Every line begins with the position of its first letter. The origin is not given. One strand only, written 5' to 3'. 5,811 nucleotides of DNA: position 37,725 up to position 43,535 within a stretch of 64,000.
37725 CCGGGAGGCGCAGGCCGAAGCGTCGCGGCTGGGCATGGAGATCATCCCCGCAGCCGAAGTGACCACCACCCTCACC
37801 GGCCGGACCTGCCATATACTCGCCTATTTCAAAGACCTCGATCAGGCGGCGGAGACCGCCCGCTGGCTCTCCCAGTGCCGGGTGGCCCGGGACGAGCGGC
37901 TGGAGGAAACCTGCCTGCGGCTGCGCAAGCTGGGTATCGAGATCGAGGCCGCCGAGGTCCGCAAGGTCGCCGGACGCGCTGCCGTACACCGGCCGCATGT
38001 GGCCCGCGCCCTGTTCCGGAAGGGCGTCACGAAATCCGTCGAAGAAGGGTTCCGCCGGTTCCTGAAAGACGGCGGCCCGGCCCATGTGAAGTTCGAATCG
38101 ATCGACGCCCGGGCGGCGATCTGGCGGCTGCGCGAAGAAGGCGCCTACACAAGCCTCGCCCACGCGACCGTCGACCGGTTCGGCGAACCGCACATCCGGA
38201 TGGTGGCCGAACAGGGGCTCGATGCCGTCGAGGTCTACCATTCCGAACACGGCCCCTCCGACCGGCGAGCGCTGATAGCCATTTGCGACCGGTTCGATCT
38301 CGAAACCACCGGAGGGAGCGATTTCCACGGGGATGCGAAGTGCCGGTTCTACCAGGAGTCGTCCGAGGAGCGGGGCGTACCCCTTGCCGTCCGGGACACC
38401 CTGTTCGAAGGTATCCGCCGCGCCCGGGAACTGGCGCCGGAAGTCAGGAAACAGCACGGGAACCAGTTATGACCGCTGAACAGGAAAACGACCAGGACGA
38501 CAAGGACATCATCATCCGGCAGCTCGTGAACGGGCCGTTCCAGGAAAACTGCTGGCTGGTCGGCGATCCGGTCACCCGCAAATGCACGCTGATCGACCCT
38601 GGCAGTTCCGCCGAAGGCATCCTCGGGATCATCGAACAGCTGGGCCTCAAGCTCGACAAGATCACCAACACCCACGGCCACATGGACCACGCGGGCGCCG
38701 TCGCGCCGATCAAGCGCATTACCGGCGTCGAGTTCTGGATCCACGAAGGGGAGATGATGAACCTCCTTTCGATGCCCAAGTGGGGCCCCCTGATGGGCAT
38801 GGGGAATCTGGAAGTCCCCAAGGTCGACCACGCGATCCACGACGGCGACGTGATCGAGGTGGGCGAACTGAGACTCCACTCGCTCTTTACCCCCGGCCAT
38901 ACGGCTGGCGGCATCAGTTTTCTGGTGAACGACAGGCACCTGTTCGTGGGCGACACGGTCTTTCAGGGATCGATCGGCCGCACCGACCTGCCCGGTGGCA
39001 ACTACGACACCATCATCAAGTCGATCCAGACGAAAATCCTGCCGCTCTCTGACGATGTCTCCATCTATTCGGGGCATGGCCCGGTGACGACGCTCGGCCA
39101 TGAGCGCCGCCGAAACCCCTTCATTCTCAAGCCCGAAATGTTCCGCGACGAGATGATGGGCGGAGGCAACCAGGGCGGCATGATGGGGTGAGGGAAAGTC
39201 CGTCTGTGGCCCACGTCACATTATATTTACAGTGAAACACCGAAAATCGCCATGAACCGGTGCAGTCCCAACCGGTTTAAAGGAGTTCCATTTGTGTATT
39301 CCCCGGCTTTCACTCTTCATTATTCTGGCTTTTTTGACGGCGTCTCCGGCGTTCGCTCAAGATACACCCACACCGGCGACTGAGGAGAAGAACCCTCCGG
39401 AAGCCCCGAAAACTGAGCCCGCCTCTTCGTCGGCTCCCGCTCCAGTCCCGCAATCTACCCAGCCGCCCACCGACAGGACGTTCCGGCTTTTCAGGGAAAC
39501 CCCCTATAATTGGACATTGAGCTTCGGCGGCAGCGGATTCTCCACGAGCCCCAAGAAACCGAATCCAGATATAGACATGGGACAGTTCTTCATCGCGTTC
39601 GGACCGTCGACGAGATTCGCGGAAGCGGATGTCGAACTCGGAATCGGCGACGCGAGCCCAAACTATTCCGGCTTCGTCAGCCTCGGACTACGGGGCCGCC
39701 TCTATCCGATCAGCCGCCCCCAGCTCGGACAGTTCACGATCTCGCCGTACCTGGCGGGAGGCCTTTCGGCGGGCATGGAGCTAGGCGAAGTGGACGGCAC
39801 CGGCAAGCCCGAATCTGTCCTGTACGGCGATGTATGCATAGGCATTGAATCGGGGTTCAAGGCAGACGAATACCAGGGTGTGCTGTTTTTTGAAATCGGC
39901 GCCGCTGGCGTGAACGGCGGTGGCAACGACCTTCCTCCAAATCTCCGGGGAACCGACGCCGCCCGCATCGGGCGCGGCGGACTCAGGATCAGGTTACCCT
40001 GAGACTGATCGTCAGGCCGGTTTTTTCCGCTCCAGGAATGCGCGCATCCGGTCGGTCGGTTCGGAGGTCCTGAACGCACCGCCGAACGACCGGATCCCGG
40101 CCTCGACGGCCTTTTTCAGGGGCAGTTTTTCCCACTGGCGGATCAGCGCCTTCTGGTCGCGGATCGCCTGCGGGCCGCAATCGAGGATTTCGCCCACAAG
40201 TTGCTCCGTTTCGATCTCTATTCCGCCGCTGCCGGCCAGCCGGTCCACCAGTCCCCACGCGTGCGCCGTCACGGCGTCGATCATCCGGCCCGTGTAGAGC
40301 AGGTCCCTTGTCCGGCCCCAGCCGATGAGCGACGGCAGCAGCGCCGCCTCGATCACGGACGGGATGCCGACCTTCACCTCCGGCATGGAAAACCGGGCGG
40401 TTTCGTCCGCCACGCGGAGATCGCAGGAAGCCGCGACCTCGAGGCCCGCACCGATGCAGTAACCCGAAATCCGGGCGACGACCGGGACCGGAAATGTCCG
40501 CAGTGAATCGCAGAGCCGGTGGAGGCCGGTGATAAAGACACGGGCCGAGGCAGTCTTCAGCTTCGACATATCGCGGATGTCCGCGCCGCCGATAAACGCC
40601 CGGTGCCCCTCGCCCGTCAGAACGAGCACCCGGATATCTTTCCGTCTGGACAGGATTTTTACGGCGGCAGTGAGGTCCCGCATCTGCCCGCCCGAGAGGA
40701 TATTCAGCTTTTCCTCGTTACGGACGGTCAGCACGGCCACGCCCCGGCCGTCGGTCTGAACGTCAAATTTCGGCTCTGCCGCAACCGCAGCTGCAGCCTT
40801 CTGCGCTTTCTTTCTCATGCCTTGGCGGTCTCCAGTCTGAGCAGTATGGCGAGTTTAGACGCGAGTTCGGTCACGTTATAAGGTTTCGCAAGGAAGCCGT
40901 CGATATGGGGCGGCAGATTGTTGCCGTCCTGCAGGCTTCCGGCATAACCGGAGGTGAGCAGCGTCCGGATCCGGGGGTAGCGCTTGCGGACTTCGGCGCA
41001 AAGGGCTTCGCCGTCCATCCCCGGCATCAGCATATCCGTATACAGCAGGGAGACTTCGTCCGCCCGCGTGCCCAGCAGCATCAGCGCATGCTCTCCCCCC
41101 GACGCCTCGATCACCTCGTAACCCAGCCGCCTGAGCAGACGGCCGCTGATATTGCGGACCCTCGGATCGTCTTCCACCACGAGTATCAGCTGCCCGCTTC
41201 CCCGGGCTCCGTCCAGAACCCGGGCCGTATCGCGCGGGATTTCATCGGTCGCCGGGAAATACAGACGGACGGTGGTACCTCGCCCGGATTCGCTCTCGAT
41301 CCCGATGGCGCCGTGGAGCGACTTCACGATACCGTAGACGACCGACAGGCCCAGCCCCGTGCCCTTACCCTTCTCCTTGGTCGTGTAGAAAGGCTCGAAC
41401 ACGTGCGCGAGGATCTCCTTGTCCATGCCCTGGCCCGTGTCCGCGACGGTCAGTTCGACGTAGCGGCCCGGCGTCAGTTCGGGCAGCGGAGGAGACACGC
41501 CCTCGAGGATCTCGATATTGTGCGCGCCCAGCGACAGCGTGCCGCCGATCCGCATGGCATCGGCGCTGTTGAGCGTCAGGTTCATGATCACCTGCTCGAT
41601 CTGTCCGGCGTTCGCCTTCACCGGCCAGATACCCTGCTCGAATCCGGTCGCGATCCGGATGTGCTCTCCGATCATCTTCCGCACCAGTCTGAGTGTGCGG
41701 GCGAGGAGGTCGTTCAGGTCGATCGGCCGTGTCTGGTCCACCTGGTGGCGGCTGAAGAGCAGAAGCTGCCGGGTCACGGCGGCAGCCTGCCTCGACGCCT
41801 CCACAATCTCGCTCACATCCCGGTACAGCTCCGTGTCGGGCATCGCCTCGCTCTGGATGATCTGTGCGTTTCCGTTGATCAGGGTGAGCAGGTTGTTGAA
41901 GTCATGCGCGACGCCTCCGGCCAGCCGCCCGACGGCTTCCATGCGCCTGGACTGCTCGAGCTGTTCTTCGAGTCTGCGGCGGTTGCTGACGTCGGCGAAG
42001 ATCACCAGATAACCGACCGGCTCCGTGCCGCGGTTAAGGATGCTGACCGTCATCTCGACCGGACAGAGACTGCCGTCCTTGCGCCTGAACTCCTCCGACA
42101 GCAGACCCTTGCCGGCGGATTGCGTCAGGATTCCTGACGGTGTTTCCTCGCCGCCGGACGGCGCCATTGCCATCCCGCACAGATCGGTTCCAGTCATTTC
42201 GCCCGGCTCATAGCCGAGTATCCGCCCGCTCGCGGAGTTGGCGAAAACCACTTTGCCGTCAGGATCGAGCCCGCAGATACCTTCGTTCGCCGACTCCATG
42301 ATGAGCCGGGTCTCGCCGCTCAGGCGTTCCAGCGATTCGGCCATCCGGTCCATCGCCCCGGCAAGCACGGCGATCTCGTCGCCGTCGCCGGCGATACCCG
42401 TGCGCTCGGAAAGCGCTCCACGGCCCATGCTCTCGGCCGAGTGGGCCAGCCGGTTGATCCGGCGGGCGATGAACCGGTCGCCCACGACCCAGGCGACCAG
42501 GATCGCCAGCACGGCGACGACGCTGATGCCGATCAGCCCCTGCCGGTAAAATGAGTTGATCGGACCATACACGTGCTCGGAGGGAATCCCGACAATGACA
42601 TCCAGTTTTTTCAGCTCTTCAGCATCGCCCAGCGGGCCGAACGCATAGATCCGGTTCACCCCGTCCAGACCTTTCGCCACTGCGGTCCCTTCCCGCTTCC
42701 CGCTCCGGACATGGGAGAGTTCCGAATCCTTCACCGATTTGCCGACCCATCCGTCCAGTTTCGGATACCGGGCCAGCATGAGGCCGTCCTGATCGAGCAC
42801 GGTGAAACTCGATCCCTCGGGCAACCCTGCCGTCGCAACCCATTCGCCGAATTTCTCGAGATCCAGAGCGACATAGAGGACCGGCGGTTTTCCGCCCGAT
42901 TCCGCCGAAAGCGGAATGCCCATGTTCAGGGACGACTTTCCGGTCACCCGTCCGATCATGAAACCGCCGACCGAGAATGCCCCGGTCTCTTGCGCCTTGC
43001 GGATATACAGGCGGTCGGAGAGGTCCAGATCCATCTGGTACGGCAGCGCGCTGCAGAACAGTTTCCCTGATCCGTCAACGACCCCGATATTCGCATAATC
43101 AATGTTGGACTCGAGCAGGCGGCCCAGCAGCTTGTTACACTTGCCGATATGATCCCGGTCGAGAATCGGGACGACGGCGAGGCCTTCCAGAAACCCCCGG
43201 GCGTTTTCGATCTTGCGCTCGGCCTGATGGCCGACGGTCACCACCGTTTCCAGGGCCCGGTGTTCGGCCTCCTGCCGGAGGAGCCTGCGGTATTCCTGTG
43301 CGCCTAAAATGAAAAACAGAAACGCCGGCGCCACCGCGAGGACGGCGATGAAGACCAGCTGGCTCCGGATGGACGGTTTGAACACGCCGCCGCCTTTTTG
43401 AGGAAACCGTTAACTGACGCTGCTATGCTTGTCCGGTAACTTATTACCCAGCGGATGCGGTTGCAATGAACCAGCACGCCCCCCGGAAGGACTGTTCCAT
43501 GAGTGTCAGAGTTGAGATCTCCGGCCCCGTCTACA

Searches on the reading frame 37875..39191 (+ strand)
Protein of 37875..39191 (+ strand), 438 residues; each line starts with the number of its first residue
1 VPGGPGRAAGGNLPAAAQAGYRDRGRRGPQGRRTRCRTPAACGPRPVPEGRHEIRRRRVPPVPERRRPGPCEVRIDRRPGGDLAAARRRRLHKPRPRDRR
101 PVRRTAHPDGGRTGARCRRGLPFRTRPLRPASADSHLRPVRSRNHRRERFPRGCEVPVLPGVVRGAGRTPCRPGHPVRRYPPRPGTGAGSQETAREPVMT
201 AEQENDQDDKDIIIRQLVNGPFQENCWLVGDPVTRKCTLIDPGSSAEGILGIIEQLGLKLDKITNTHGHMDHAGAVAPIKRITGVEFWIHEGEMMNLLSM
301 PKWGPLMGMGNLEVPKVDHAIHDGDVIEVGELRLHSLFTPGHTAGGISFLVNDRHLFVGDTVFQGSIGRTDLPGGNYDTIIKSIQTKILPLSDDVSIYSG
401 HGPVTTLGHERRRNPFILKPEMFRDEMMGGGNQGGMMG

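Call 52: search_protein_families(library=pfam, proteins=[window:37875-39191:+], max_evalue=0.00001)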
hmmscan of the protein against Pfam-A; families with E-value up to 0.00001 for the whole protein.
window:37875-39191:+ (438 aa): 1 family
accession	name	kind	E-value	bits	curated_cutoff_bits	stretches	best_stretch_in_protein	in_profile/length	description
PF00753.33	Lactamase_B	-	1.7e-28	100.4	22.7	1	220-401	2-196/196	Metallo-beta-lactamase superfamily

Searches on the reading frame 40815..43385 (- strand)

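Call 52: search_protein_families(library=pfam, proteins=[window:40815-43385:-], max_evalue=0.00001)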
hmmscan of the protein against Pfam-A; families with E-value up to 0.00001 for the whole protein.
window:40815-43385:- (856 aa): 8 families
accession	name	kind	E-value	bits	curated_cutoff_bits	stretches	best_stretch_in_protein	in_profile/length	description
PF02518.31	HATPase_c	-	1.2e-21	77.6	26.4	1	594-713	4-110/111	Histidine kinase-, DNA gyrase B-, and HSP90-like ATPase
PF00072.30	Response_reg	-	5.3e-16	59.2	30.2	1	734-845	1-110/111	Response regulator receiver domain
PF02743.24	dCache_1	-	1e-12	48.6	45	1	35-246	2-224/240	Cache domain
PF08448.16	PAS_4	-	1.2e-10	42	23.1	1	364-471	2-110/110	PAS fold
PF13426.13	PAS_9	-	6.9e-09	36.3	27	1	368-467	2-102/103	PAS domain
PF00672.30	HAMP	-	2.9e-08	34.4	25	1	304-353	4-52/53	HAMP domain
PF00989.32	PAS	-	3.2e-08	34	22.6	1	358-466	2-113/113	PAS fold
PF00512.31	HisKA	-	3e-07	30.8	26.9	1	486-548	3-64/66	His Kinase A (phospho-acceptor) domain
